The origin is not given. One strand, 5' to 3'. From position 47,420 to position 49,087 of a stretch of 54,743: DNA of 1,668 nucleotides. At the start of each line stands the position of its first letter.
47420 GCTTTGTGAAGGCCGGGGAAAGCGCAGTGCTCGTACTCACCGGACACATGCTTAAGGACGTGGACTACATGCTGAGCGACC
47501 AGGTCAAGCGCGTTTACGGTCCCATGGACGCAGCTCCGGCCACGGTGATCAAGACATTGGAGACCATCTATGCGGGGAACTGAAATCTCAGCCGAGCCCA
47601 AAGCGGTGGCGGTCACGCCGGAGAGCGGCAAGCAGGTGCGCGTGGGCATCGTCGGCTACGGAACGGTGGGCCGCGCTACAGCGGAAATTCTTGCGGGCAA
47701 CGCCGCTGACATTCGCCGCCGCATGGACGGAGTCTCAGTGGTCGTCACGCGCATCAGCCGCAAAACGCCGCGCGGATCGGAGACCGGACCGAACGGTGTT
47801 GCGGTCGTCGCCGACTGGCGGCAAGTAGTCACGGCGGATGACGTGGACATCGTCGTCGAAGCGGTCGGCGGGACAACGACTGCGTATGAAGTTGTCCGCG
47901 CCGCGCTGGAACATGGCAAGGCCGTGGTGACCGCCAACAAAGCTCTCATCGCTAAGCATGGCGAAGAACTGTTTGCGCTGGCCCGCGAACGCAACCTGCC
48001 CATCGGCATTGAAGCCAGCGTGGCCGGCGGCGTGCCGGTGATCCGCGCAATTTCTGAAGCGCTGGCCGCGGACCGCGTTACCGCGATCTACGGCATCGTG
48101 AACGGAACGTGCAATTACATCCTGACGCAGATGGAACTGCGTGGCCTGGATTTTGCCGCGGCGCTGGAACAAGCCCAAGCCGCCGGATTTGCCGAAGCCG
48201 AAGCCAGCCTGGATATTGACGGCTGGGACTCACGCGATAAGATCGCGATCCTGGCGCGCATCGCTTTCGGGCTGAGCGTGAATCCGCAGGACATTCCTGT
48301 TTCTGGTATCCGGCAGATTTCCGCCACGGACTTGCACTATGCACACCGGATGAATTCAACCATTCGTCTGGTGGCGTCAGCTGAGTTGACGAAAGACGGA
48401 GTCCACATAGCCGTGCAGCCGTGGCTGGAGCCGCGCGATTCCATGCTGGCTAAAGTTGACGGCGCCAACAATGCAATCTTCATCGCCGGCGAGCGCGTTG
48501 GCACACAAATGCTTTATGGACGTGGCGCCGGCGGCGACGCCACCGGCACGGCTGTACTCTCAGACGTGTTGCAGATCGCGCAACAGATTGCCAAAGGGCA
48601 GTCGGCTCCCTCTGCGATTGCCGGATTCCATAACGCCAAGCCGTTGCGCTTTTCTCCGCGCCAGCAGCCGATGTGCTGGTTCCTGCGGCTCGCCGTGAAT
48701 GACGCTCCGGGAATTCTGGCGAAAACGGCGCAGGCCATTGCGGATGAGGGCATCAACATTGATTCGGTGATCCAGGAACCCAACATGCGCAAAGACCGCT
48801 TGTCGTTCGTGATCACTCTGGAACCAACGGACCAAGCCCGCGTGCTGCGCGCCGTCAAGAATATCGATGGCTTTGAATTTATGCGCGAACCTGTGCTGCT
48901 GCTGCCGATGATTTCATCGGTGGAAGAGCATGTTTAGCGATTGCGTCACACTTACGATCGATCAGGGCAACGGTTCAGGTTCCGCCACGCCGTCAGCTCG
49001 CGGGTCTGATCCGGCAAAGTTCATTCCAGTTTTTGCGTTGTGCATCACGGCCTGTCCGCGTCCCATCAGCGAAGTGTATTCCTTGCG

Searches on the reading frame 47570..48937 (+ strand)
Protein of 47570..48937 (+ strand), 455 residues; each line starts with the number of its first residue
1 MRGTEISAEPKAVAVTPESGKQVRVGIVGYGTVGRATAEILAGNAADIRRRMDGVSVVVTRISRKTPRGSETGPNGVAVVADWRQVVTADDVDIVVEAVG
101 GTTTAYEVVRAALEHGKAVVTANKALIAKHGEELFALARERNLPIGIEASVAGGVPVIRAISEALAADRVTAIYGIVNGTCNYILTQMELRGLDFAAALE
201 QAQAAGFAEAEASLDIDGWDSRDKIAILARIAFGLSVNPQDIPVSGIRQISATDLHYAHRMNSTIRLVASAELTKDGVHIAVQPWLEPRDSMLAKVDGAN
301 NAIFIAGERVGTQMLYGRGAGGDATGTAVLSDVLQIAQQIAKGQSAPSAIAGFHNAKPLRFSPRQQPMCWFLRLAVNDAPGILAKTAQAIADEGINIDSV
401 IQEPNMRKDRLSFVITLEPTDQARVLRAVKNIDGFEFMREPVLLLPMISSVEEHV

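Call 10: search_protein_families(library=pfam, proteins=[window:47570-48937:+])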
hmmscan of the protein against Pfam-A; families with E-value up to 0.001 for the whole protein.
window:47570-48937:+ (455 aa): 6 families
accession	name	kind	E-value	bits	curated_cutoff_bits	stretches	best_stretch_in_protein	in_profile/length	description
PF00742.24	Homoserine_dh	-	4.6e-59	199.6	22.9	1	156-334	1-173/173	Homoserine dehydrogenase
PF03447.22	NAD_binding_3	-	2e-16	61.2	24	1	29-142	1-110/116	Homoserine dehydrogenase, NAD binding domain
PF01842.31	ACT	-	7.8e-08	32.4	27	1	372-431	3-63/66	ACT domain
PF01408.29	GFO_IDH_MocA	-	2.5e-05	25.4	24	1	23-140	1-111/120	Oxidoreductase family, NAD-binding Rossmann fold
PF22629.2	ACT_AHAS_ss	-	0.00016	22.2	27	1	372-429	1-59/67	AHAS small subunit-like ACT domain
PF13291.12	ACT_4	-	0.00022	22.3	27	1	372-432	9-69/80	ACT domain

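Call 11: search_protein_families(library=ncbifam, proteins=[window:47570-48937:+])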
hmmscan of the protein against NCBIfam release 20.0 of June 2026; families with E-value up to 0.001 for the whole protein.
window:47570-48937:+ (455 aa): 9 families
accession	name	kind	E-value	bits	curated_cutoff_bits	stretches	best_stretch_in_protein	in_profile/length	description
NF004976.0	PRK06349.1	subfamily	1.2e-129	433.1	205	1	21-441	3-420/430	homoserine dehydrogenase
NF004912.0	PRK06270.1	equivalog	1.6e-70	238.2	373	1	84-341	83-341/343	homoserine dehydrogenase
NF006235.0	PRK08374.1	equivalog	1.7e-53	181.9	451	2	86-342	86-334/336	homoserine dehydrogenase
NF005290.0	PRK06813.1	equivalog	4.8e-35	121.2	286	1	103-338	102-338/346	homoserine dehydrogenase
NF005002.0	PRK06392.1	equivalog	6.7e-29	100.8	296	1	21-252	2-247/329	homoserine dehydrogenase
NF006959.0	PRK09436.1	equivalog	2.6e-23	82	726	1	109-339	564-815/819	bifunctional aspartate kinase/homoserine dehydrogenase I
NF007003.0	PRK09466.1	subfamily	4.8e-15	55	582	1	102-245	551-696/810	bifunctional aspartate kinase/homoserine dehydrogenase II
NF005155.0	PRK06635.1-4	equivalog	0.00058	19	346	0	375-432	269-325/407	aspartate kinase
NF005656.0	PRK07431.1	equivalog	0.00059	18.5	657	0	375-429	446-501/587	aspartate kinase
